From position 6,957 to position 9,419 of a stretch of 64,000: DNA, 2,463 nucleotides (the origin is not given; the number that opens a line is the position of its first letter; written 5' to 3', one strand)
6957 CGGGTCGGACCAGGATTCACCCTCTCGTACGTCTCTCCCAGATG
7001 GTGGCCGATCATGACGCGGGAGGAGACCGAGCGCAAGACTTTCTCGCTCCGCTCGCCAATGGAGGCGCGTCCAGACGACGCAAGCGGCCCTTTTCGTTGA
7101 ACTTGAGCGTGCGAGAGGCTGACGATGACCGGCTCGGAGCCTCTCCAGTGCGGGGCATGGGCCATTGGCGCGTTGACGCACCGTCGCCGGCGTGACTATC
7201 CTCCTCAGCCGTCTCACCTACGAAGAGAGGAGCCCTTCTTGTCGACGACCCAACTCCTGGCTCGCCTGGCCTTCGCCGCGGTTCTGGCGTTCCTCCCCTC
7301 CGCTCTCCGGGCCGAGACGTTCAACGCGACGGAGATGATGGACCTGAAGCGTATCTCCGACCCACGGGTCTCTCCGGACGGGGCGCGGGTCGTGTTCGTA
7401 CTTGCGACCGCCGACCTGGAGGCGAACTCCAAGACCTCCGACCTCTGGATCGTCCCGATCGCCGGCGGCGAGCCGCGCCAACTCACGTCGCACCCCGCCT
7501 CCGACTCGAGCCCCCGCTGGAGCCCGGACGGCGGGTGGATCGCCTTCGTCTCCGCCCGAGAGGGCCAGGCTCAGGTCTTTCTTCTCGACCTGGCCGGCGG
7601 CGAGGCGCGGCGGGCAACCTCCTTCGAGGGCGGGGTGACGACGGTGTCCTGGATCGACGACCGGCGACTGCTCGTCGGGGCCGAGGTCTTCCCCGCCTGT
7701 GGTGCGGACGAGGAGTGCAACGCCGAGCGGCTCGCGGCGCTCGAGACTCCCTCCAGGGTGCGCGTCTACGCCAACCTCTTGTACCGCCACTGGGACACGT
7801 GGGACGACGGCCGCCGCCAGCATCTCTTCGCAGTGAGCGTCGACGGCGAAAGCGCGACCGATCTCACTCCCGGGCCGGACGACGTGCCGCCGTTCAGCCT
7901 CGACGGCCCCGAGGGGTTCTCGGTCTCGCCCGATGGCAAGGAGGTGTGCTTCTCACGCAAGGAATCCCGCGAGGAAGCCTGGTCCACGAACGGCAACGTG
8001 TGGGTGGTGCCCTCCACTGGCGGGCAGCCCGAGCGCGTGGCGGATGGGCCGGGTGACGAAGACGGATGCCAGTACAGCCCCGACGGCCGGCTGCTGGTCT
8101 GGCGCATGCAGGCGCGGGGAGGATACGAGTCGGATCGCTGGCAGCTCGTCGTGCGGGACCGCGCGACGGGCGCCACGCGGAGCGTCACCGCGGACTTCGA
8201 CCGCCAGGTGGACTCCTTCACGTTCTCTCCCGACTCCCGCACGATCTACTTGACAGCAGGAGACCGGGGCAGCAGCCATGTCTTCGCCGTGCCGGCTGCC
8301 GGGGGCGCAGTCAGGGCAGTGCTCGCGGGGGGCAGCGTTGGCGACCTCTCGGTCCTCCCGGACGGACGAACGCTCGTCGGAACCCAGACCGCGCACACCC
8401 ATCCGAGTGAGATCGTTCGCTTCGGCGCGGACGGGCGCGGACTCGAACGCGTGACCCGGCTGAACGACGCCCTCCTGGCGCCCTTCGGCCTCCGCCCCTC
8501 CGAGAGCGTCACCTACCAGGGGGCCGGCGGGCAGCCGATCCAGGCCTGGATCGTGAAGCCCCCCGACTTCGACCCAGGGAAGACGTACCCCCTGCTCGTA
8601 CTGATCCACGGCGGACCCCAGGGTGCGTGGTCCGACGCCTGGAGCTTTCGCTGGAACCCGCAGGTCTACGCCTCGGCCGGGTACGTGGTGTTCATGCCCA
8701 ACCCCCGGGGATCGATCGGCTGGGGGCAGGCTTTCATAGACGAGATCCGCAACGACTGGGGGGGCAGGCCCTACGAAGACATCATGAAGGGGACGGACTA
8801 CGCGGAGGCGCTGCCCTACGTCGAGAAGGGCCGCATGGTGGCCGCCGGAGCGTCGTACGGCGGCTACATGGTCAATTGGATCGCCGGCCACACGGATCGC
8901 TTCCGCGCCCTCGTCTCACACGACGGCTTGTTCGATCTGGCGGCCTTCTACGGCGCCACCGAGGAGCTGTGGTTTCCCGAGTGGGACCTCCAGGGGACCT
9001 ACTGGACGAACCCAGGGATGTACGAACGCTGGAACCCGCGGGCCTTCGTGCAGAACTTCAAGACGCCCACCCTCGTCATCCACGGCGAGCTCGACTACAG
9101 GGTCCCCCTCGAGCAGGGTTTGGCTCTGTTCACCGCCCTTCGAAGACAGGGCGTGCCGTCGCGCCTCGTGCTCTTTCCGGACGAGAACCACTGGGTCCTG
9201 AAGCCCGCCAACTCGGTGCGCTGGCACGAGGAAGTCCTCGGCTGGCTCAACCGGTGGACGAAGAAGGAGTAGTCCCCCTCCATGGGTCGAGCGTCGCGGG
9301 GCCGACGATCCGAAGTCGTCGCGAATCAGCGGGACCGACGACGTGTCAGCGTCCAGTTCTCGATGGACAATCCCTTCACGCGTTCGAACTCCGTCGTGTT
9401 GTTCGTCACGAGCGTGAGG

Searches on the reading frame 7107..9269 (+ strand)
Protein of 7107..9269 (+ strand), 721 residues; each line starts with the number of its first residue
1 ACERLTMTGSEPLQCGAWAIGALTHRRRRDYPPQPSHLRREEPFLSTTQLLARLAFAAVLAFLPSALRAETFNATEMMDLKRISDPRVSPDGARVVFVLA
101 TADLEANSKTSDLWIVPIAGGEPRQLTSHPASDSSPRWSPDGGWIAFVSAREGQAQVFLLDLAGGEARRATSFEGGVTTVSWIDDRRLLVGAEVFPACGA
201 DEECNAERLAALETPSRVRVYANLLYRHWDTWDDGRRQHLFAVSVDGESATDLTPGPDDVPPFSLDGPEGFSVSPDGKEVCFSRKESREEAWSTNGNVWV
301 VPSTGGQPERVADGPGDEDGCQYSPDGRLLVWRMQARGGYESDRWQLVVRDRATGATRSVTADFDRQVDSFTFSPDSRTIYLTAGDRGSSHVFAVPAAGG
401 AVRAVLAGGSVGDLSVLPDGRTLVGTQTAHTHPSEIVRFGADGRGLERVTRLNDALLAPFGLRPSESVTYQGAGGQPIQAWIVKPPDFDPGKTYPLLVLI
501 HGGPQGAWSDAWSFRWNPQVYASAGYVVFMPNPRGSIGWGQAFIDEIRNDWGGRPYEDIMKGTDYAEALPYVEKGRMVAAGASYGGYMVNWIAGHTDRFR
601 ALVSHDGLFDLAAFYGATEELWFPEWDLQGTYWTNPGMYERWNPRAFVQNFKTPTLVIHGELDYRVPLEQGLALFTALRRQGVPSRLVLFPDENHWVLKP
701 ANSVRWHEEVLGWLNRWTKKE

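Call 51: search_protein_families(library=pfam, proteins=[window:7107-9269:+], max_evalue=0.00001)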
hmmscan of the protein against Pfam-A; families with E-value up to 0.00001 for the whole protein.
window:7107-9269:+ (721 aa): 7 families
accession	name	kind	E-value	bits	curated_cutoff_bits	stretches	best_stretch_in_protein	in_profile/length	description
PF00326.27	Peptidase_S9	-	3.3e-65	220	22.6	1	512-720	1-212/213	Prolyl oligopeptidase family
PF07676.18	PD40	-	6.7e-21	74.1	20.9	1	123-158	1-37/38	WD40-like Beta Propeller Repeat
PF00561.26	Abhydrolase_1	-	1.5e-10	41.6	25.8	0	495-623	1-117/245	alpha/beta hydrolase fold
PF00930.27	DPPIV_N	-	2.2e-08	33.6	22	0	90-172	2-80/354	Dipeptidyl peptidase IV (DPP IV) N-terminal region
PF20434.5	BD-FAE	-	1.6e-07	31.5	26.8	1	598-678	132-215/215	BD-FAE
PF25174.1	Beta-prop_THOC3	-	3.5e-06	26.7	305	0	122-190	80-145/272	THOC3 beta-propeller domain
PF05448.18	AXE1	-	9.3e-06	25.1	21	0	468-598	59-199/321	Acetyl xylan esterase (AXE1)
